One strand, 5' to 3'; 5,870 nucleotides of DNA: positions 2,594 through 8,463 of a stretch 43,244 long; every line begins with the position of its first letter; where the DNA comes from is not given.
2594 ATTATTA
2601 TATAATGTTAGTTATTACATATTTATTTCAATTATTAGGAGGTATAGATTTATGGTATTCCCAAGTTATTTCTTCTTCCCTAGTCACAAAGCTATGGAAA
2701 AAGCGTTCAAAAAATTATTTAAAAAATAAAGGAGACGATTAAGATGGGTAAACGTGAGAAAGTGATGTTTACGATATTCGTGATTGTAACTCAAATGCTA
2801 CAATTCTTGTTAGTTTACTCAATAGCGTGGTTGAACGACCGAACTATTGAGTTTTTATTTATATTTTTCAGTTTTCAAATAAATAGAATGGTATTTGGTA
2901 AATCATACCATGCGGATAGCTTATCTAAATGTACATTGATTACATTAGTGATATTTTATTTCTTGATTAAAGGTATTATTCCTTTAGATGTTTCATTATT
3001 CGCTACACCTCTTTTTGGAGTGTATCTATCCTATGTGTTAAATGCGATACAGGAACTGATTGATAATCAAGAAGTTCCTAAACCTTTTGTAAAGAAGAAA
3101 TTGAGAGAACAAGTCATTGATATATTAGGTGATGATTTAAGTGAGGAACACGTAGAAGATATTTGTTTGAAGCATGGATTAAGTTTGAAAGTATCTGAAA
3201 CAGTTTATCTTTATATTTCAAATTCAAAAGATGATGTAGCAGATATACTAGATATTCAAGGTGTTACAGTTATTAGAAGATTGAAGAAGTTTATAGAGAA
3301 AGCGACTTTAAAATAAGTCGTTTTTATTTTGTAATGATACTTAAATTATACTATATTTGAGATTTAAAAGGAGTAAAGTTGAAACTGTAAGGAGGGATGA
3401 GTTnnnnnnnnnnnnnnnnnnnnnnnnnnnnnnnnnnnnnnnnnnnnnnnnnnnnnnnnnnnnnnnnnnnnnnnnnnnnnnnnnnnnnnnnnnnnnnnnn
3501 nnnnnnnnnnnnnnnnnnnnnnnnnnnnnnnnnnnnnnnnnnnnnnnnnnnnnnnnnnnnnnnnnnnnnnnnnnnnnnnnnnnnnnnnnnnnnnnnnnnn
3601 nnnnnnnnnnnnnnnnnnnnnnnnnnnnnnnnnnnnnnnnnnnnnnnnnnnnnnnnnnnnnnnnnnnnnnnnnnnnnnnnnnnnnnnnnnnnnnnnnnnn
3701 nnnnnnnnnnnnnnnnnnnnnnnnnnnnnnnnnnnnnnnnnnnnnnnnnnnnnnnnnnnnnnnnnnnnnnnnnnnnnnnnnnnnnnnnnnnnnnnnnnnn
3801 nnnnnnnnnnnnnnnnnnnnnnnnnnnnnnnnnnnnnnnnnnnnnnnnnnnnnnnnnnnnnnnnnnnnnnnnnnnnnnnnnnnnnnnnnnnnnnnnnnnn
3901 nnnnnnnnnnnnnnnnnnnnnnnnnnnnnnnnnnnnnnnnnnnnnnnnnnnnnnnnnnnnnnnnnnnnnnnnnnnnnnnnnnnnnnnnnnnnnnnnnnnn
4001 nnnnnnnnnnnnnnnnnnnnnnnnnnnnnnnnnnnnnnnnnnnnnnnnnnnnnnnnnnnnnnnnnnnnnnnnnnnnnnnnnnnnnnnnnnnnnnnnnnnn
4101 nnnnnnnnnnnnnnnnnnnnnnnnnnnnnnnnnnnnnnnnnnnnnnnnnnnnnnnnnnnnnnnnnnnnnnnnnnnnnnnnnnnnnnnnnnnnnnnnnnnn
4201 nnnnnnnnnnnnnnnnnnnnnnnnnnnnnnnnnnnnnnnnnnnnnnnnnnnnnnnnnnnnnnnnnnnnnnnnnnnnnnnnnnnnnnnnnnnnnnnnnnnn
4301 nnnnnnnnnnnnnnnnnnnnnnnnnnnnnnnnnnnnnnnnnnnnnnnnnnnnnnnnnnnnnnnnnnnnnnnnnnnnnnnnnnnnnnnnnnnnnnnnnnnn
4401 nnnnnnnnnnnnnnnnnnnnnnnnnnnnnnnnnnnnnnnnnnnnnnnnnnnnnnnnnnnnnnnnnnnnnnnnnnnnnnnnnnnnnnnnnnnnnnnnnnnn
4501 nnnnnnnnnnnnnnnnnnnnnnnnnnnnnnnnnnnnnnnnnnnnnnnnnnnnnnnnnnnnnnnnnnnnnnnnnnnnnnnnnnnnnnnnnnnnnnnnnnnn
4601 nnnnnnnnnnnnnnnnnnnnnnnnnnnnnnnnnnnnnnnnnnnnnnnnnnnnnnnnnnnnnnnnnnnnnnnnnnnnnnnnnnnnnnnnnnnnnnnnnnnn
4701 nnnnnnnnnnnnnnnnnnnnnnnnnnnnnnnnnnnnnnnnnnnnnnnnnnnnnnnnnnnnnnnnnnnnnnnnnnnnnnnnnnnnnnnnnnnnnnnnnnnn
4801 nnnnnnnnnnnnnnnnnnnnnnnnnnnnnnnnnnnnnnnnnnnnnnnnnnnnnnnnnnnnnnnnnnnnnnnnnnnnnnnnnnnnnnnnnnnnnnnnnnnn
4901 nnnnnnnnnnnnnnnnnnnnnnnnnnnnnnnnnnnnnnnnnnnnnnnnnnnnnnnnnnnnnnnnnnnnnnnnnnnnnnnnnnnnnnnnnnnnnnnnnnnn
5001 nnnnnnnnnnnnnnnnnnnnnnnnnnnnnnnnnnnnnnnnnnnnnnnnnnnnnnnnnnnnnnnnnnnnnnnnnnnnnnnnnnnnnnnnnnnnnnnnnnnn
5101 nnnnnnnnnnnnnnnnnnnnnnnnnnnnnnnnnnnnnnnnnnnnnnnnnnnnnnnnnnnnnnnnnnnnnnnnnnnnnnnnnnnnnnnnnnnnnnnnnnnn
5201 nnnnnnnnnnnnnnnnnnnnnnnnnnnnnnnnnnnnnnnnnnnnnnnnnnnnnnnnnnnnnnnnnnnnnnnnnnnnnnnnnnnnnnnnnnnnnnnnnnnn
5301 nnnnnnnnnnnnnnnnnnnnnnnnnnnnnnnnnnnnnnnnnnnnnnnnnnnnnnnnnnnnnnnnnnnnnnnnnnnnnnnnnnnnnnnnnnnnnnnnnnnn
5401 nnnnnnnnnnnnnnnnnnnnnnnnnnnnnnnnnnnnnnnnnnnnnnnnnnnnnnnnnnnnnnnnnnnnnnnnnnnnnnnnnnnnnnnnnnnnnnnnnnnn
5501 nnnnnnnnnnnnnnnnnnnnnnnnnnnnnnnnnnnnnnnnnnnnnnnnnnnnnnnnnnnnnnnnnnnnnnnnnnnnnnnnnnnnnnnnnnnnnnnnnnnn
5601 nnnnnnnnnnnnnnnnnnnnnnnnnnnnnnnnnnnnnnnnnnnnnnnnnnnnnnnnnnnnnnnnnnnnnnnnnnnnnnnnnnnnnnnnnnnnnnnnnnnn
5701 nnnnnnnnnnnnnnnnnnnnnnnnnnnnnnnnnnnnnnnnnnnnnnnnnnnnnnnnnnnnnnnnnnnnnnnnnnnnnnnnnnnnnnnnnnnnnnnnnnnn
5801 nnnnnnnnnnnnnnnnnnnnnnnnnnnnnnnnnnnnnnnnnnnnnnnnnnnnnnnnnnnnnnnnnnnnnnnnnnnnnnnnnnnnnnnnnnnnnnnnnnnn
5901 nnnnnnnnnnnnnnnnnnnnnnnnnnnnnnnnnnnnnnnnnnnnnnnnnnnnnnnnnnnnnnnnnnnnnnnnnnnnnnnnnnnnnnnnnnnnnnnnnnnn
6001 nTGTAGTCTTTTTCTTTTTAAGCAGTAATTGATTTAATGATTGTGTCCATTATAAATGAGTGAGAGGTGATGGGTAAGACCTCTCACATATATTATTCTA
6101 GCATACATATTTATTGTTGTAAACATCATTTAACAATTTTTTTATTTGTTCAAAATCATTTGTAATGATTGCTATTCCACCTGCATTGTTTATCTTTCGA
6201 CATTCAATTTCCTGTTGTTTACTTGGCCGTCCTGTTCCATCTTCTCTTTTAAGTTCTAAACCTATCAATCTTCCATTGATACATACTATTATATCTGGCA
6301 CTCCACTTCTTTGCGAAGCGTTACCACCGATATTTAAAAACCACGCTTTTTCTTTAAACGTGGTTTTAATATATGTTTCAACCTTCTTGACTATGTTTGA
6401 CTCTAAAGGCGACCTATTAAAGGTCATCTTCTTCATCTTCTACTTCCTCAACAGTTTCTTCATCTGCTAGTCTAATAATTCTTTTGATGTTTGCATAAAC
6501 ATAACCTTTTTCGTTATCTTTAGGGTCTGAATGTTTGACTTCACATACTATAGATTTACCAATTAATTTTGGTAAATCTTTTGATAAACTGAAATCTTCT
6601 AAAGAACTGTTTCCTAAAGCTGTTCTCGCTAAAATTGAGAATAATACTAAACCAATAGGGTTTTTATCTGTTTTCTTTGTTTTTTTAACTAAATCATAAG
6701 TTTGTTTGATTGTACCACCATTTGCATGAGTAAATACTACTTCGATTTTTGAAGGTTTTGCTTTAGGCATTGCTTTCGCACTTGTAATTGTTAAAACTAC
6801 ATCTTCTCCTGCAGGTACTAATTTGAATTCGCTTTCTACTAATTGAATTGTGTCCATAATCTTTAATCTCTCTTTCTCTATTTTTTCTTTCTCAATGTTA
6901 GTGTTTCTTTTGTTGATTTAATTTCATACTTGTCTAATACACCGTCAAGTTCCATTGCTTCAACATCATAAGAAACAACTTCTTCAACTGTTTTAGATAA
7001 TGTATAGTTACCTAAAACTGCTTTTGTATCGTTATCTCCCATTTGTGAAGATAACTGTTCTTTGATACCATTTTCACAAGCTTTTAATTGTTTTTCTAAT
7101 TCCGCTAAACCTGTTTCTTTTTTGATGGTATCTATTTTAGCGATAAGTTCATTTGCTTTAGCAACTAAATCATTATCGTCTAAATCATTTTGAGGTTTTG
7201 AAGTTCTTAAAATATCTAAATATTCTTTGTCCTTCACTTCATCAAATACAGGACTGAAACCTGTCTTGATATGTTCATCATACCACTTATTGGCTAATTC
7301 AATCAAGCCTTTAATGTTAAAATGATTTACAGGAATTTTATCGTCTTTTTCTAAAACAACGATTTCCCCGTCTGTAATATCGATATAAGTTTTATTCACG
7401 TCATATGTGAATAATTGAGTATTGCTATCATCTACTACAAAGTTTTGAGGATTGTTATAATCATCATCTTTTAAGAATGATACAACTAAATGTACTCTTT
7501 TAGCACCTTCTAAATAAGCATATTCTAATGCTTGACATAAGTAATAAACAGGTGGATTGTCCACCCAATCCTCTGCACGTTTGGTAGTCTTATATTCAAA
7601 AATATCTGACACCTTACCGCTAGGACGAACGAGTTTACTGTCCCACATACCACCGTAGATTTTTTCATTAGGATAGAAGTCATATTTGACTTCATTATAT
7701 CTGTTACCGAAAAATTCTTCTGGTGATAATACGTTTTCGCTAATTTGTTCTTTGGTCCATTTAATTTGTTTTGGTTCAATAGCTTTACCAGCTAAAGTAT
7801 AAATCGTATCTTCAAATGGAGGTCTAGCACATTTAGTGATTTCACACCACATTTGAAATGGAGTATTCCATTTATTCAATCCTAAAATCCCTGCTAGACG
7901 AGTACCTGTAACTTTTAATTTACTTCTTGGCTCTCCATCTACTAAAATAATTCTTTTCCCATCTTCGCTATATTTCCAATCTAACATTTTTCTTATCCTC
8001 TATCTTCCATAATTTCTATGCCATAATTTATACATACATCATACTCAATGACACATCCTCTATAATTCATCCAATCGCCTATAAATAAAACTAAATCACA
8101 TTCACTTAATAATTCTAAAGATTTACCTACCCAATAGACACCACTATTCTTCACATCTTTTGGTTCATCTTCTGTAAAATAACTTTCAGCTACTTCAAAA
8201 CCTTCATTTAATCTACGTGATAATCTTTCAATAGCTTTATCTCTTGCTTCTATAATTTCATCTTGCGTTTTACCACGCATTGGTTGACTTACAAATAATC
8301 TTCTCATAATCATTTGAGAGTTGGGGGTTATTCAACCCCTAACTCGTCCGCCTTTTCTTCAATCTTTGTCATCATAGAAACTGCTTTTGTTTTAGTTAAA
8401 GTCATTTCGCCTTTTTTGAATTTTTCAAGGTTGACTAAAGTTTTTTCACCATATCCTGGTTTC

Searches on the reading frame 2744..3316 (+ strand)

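Call 28: search_protein_families(library=pfam, proteins=[window:2744-3316:+], max_evalue=0.001)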
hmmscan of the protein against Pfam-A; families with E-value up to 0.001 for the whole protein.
window:2744-3316:+ (190 aa): 1 family
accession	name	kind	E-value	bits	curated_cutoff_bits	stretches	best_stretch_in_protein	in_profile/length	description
PF04647.20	AgrB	-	4.6e-11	42.9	23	1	3-93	18-105/185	Accessory gene regulator B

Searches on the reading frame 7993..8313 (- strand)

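Call 70: search_protein_families(library=phrogs, proteins=[window:7993-8313:-], max_evalue=0.001)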
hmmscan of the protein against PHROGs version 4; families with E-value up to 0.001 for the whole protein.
window:7993-8313:- (106 aa): 1 family
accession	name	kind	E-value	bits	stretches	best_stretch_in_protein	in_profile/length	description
phrog_355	-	DNA, RNA and nucleotide metabolism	5.2e-14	53.3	1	1-102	72-170/249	nucleoside 2-deoxyribosyltransferase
